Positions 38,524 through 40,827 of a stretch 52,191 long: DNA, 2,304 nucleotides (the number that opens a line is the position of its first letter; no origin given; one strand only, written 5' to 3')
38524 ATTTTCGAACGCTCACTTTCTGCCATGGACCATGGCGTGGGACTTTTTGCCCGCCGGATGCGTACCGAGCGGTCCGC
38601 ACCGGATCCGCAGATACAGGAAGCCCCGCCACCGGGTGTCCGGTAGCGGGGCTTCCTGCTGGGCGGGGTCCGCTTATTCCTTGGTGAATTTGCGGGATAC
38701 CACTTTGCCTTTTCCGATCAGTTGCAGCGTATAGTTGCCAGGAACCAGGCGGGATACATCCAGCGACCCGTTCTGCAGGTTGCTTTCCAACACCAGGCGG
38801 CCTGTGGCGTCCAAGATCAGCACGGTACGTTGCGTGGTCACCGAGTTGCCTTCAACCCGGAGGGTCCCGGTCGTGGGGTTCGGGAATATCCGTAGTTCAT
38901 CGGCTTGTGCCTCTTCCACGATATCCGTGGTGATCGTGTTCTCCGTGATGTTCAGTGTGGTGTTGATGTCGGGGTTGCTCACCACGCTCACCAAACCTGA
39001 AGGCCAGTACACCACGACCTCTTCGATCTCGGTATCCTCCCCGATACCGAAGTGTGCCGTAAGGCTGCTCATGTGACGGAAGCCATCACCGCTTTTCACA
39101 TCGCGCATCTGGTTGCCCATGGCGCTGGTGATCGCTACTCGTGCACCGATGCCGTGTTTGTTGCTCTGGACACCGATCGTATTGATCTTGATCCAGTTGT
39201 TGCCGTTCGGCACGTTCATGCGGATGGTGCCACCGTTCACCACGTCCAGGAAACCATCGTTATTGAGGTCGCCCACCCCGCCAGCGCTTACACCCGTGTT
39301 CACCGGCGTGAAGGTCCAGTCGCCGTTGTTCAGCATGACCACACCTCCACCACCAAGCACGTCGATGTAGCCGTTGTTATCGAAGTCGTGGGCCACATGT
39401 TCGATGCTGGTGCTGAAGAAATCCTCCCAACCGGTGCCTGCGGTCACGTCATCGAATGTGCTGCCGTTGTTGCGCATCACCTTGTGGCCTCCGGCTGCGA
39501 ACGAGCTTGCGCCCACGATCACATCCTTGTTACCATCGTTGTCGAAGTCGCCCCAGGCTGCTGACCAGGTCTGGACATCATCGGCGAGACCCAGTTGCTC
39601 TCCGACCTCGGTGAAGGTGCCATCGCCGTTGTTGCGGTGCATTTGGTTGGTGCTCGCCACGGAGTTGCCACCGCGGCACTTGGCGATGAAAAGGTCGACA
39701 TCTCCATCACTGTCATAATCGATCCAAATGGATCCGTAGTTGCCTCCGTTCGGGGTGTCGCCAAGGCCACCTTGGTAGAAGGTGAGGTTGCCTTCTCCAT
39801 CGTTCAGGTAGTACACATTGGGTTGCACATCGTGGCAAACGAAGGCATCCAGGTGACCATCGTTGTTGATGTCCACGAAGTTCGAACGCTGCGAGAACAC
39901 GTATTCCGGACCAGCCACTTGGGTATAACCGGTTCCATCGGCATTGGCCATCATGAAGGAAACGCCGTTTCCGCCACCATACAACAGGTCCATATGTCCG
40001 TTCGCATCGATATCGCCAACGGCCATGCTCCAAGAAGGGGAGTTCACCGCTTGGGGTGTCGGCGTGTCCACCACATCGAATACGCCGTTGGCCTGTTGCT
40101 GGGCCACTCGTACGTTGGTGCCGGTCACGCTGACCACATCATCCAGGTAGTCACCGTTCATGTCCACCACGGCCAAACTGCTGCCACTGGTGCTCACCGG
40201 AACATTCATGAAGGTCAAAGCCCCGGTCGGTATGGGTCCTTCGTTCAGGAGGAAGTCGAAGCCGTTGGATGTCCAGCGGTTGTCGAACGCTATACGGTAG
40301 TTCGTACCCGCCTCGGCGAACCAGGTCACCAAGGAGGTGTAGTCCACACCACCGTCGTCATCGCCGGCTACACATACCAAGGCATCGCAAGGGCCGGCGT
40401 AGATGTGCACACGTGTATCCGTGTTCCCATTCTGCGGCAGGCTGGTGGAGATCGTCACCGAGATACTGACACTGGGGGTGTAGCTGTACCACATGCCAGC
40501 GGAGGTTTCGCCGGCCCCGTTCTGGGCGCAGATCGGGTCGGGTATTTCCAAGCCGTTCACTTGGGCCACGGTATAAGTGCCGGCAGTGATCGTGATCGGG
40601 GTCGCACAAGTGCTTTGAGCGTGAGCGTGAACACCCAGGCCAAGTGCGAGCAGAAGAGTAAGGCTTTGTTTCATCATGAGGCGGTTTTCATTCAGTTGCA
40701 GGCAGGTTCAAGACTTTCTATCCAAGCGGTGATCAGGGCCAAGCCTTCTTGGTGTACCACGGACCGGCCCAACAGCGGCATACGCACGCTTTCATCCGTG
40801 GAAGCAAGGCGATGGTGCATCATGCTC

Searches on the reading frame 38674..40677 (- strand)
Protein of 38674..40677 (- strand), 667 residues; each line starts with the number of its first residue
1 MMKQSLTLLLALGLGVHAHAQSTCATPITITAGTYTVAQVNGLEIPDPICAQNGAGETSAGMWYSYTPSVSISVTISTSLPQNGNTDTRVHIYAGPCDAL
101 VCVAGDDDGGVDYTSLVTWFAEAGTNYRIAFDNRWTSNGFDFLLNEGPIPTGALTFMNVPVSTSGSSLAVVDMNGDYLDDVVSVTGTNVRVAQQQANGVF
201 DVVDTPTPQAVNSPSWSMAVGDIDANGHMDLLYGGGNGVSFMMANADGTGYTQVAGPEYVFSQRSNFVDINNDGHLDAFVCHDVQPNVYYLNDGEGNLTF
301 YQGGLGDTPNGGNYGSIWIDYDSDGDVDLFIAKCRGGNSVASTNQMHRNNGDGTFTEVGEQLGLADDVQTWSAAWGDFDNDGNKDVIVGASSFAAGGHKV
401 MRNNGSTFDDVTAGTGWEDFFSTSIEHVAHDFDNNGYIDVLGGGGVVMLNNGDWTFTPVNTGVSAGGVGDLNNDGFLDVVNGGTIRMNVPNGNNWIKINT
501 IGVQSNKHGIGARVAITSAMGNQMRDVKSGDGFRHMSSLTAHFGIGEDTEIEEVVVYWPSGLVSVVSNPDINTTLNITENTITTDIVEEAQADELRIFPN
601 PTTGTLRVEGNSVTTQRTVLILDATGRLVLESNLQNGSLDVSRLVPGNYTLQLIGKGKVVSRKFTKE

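Call 42: search_protein_families(library=pfam, proteins=[window:38674-40677:-], max_evalue=0.0001)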
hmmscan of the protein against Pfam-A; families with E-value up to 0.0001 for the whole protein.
window:38674-40677:- (667 aa): 4 families
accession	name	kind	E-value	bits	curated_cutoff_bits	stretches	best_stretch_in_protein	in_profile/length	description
PF13517.12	FG-GAP_3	-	2.2e-32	111.8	26.9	3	320-388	1-61/61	FG-GAP-like repeat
PF07593.17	UnbV_ASPIC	-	4.2e-17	62.2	23.4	1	509-575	1-67/68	ASPIC and UnbV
PF18962.6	Por_Secre_tail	-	3.7e-10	40.4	27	1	597-664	1-73/75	Secretion system C-terminal sorting domain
PF01839.29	FG-GAP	-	2.9e-08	33.8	22.1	0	371-393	3-25/37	FG-GAP repeat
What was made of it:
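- Secretion system: the organism uses T9SS, as shown by another cargo gene at 38674-40677 (call 42).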
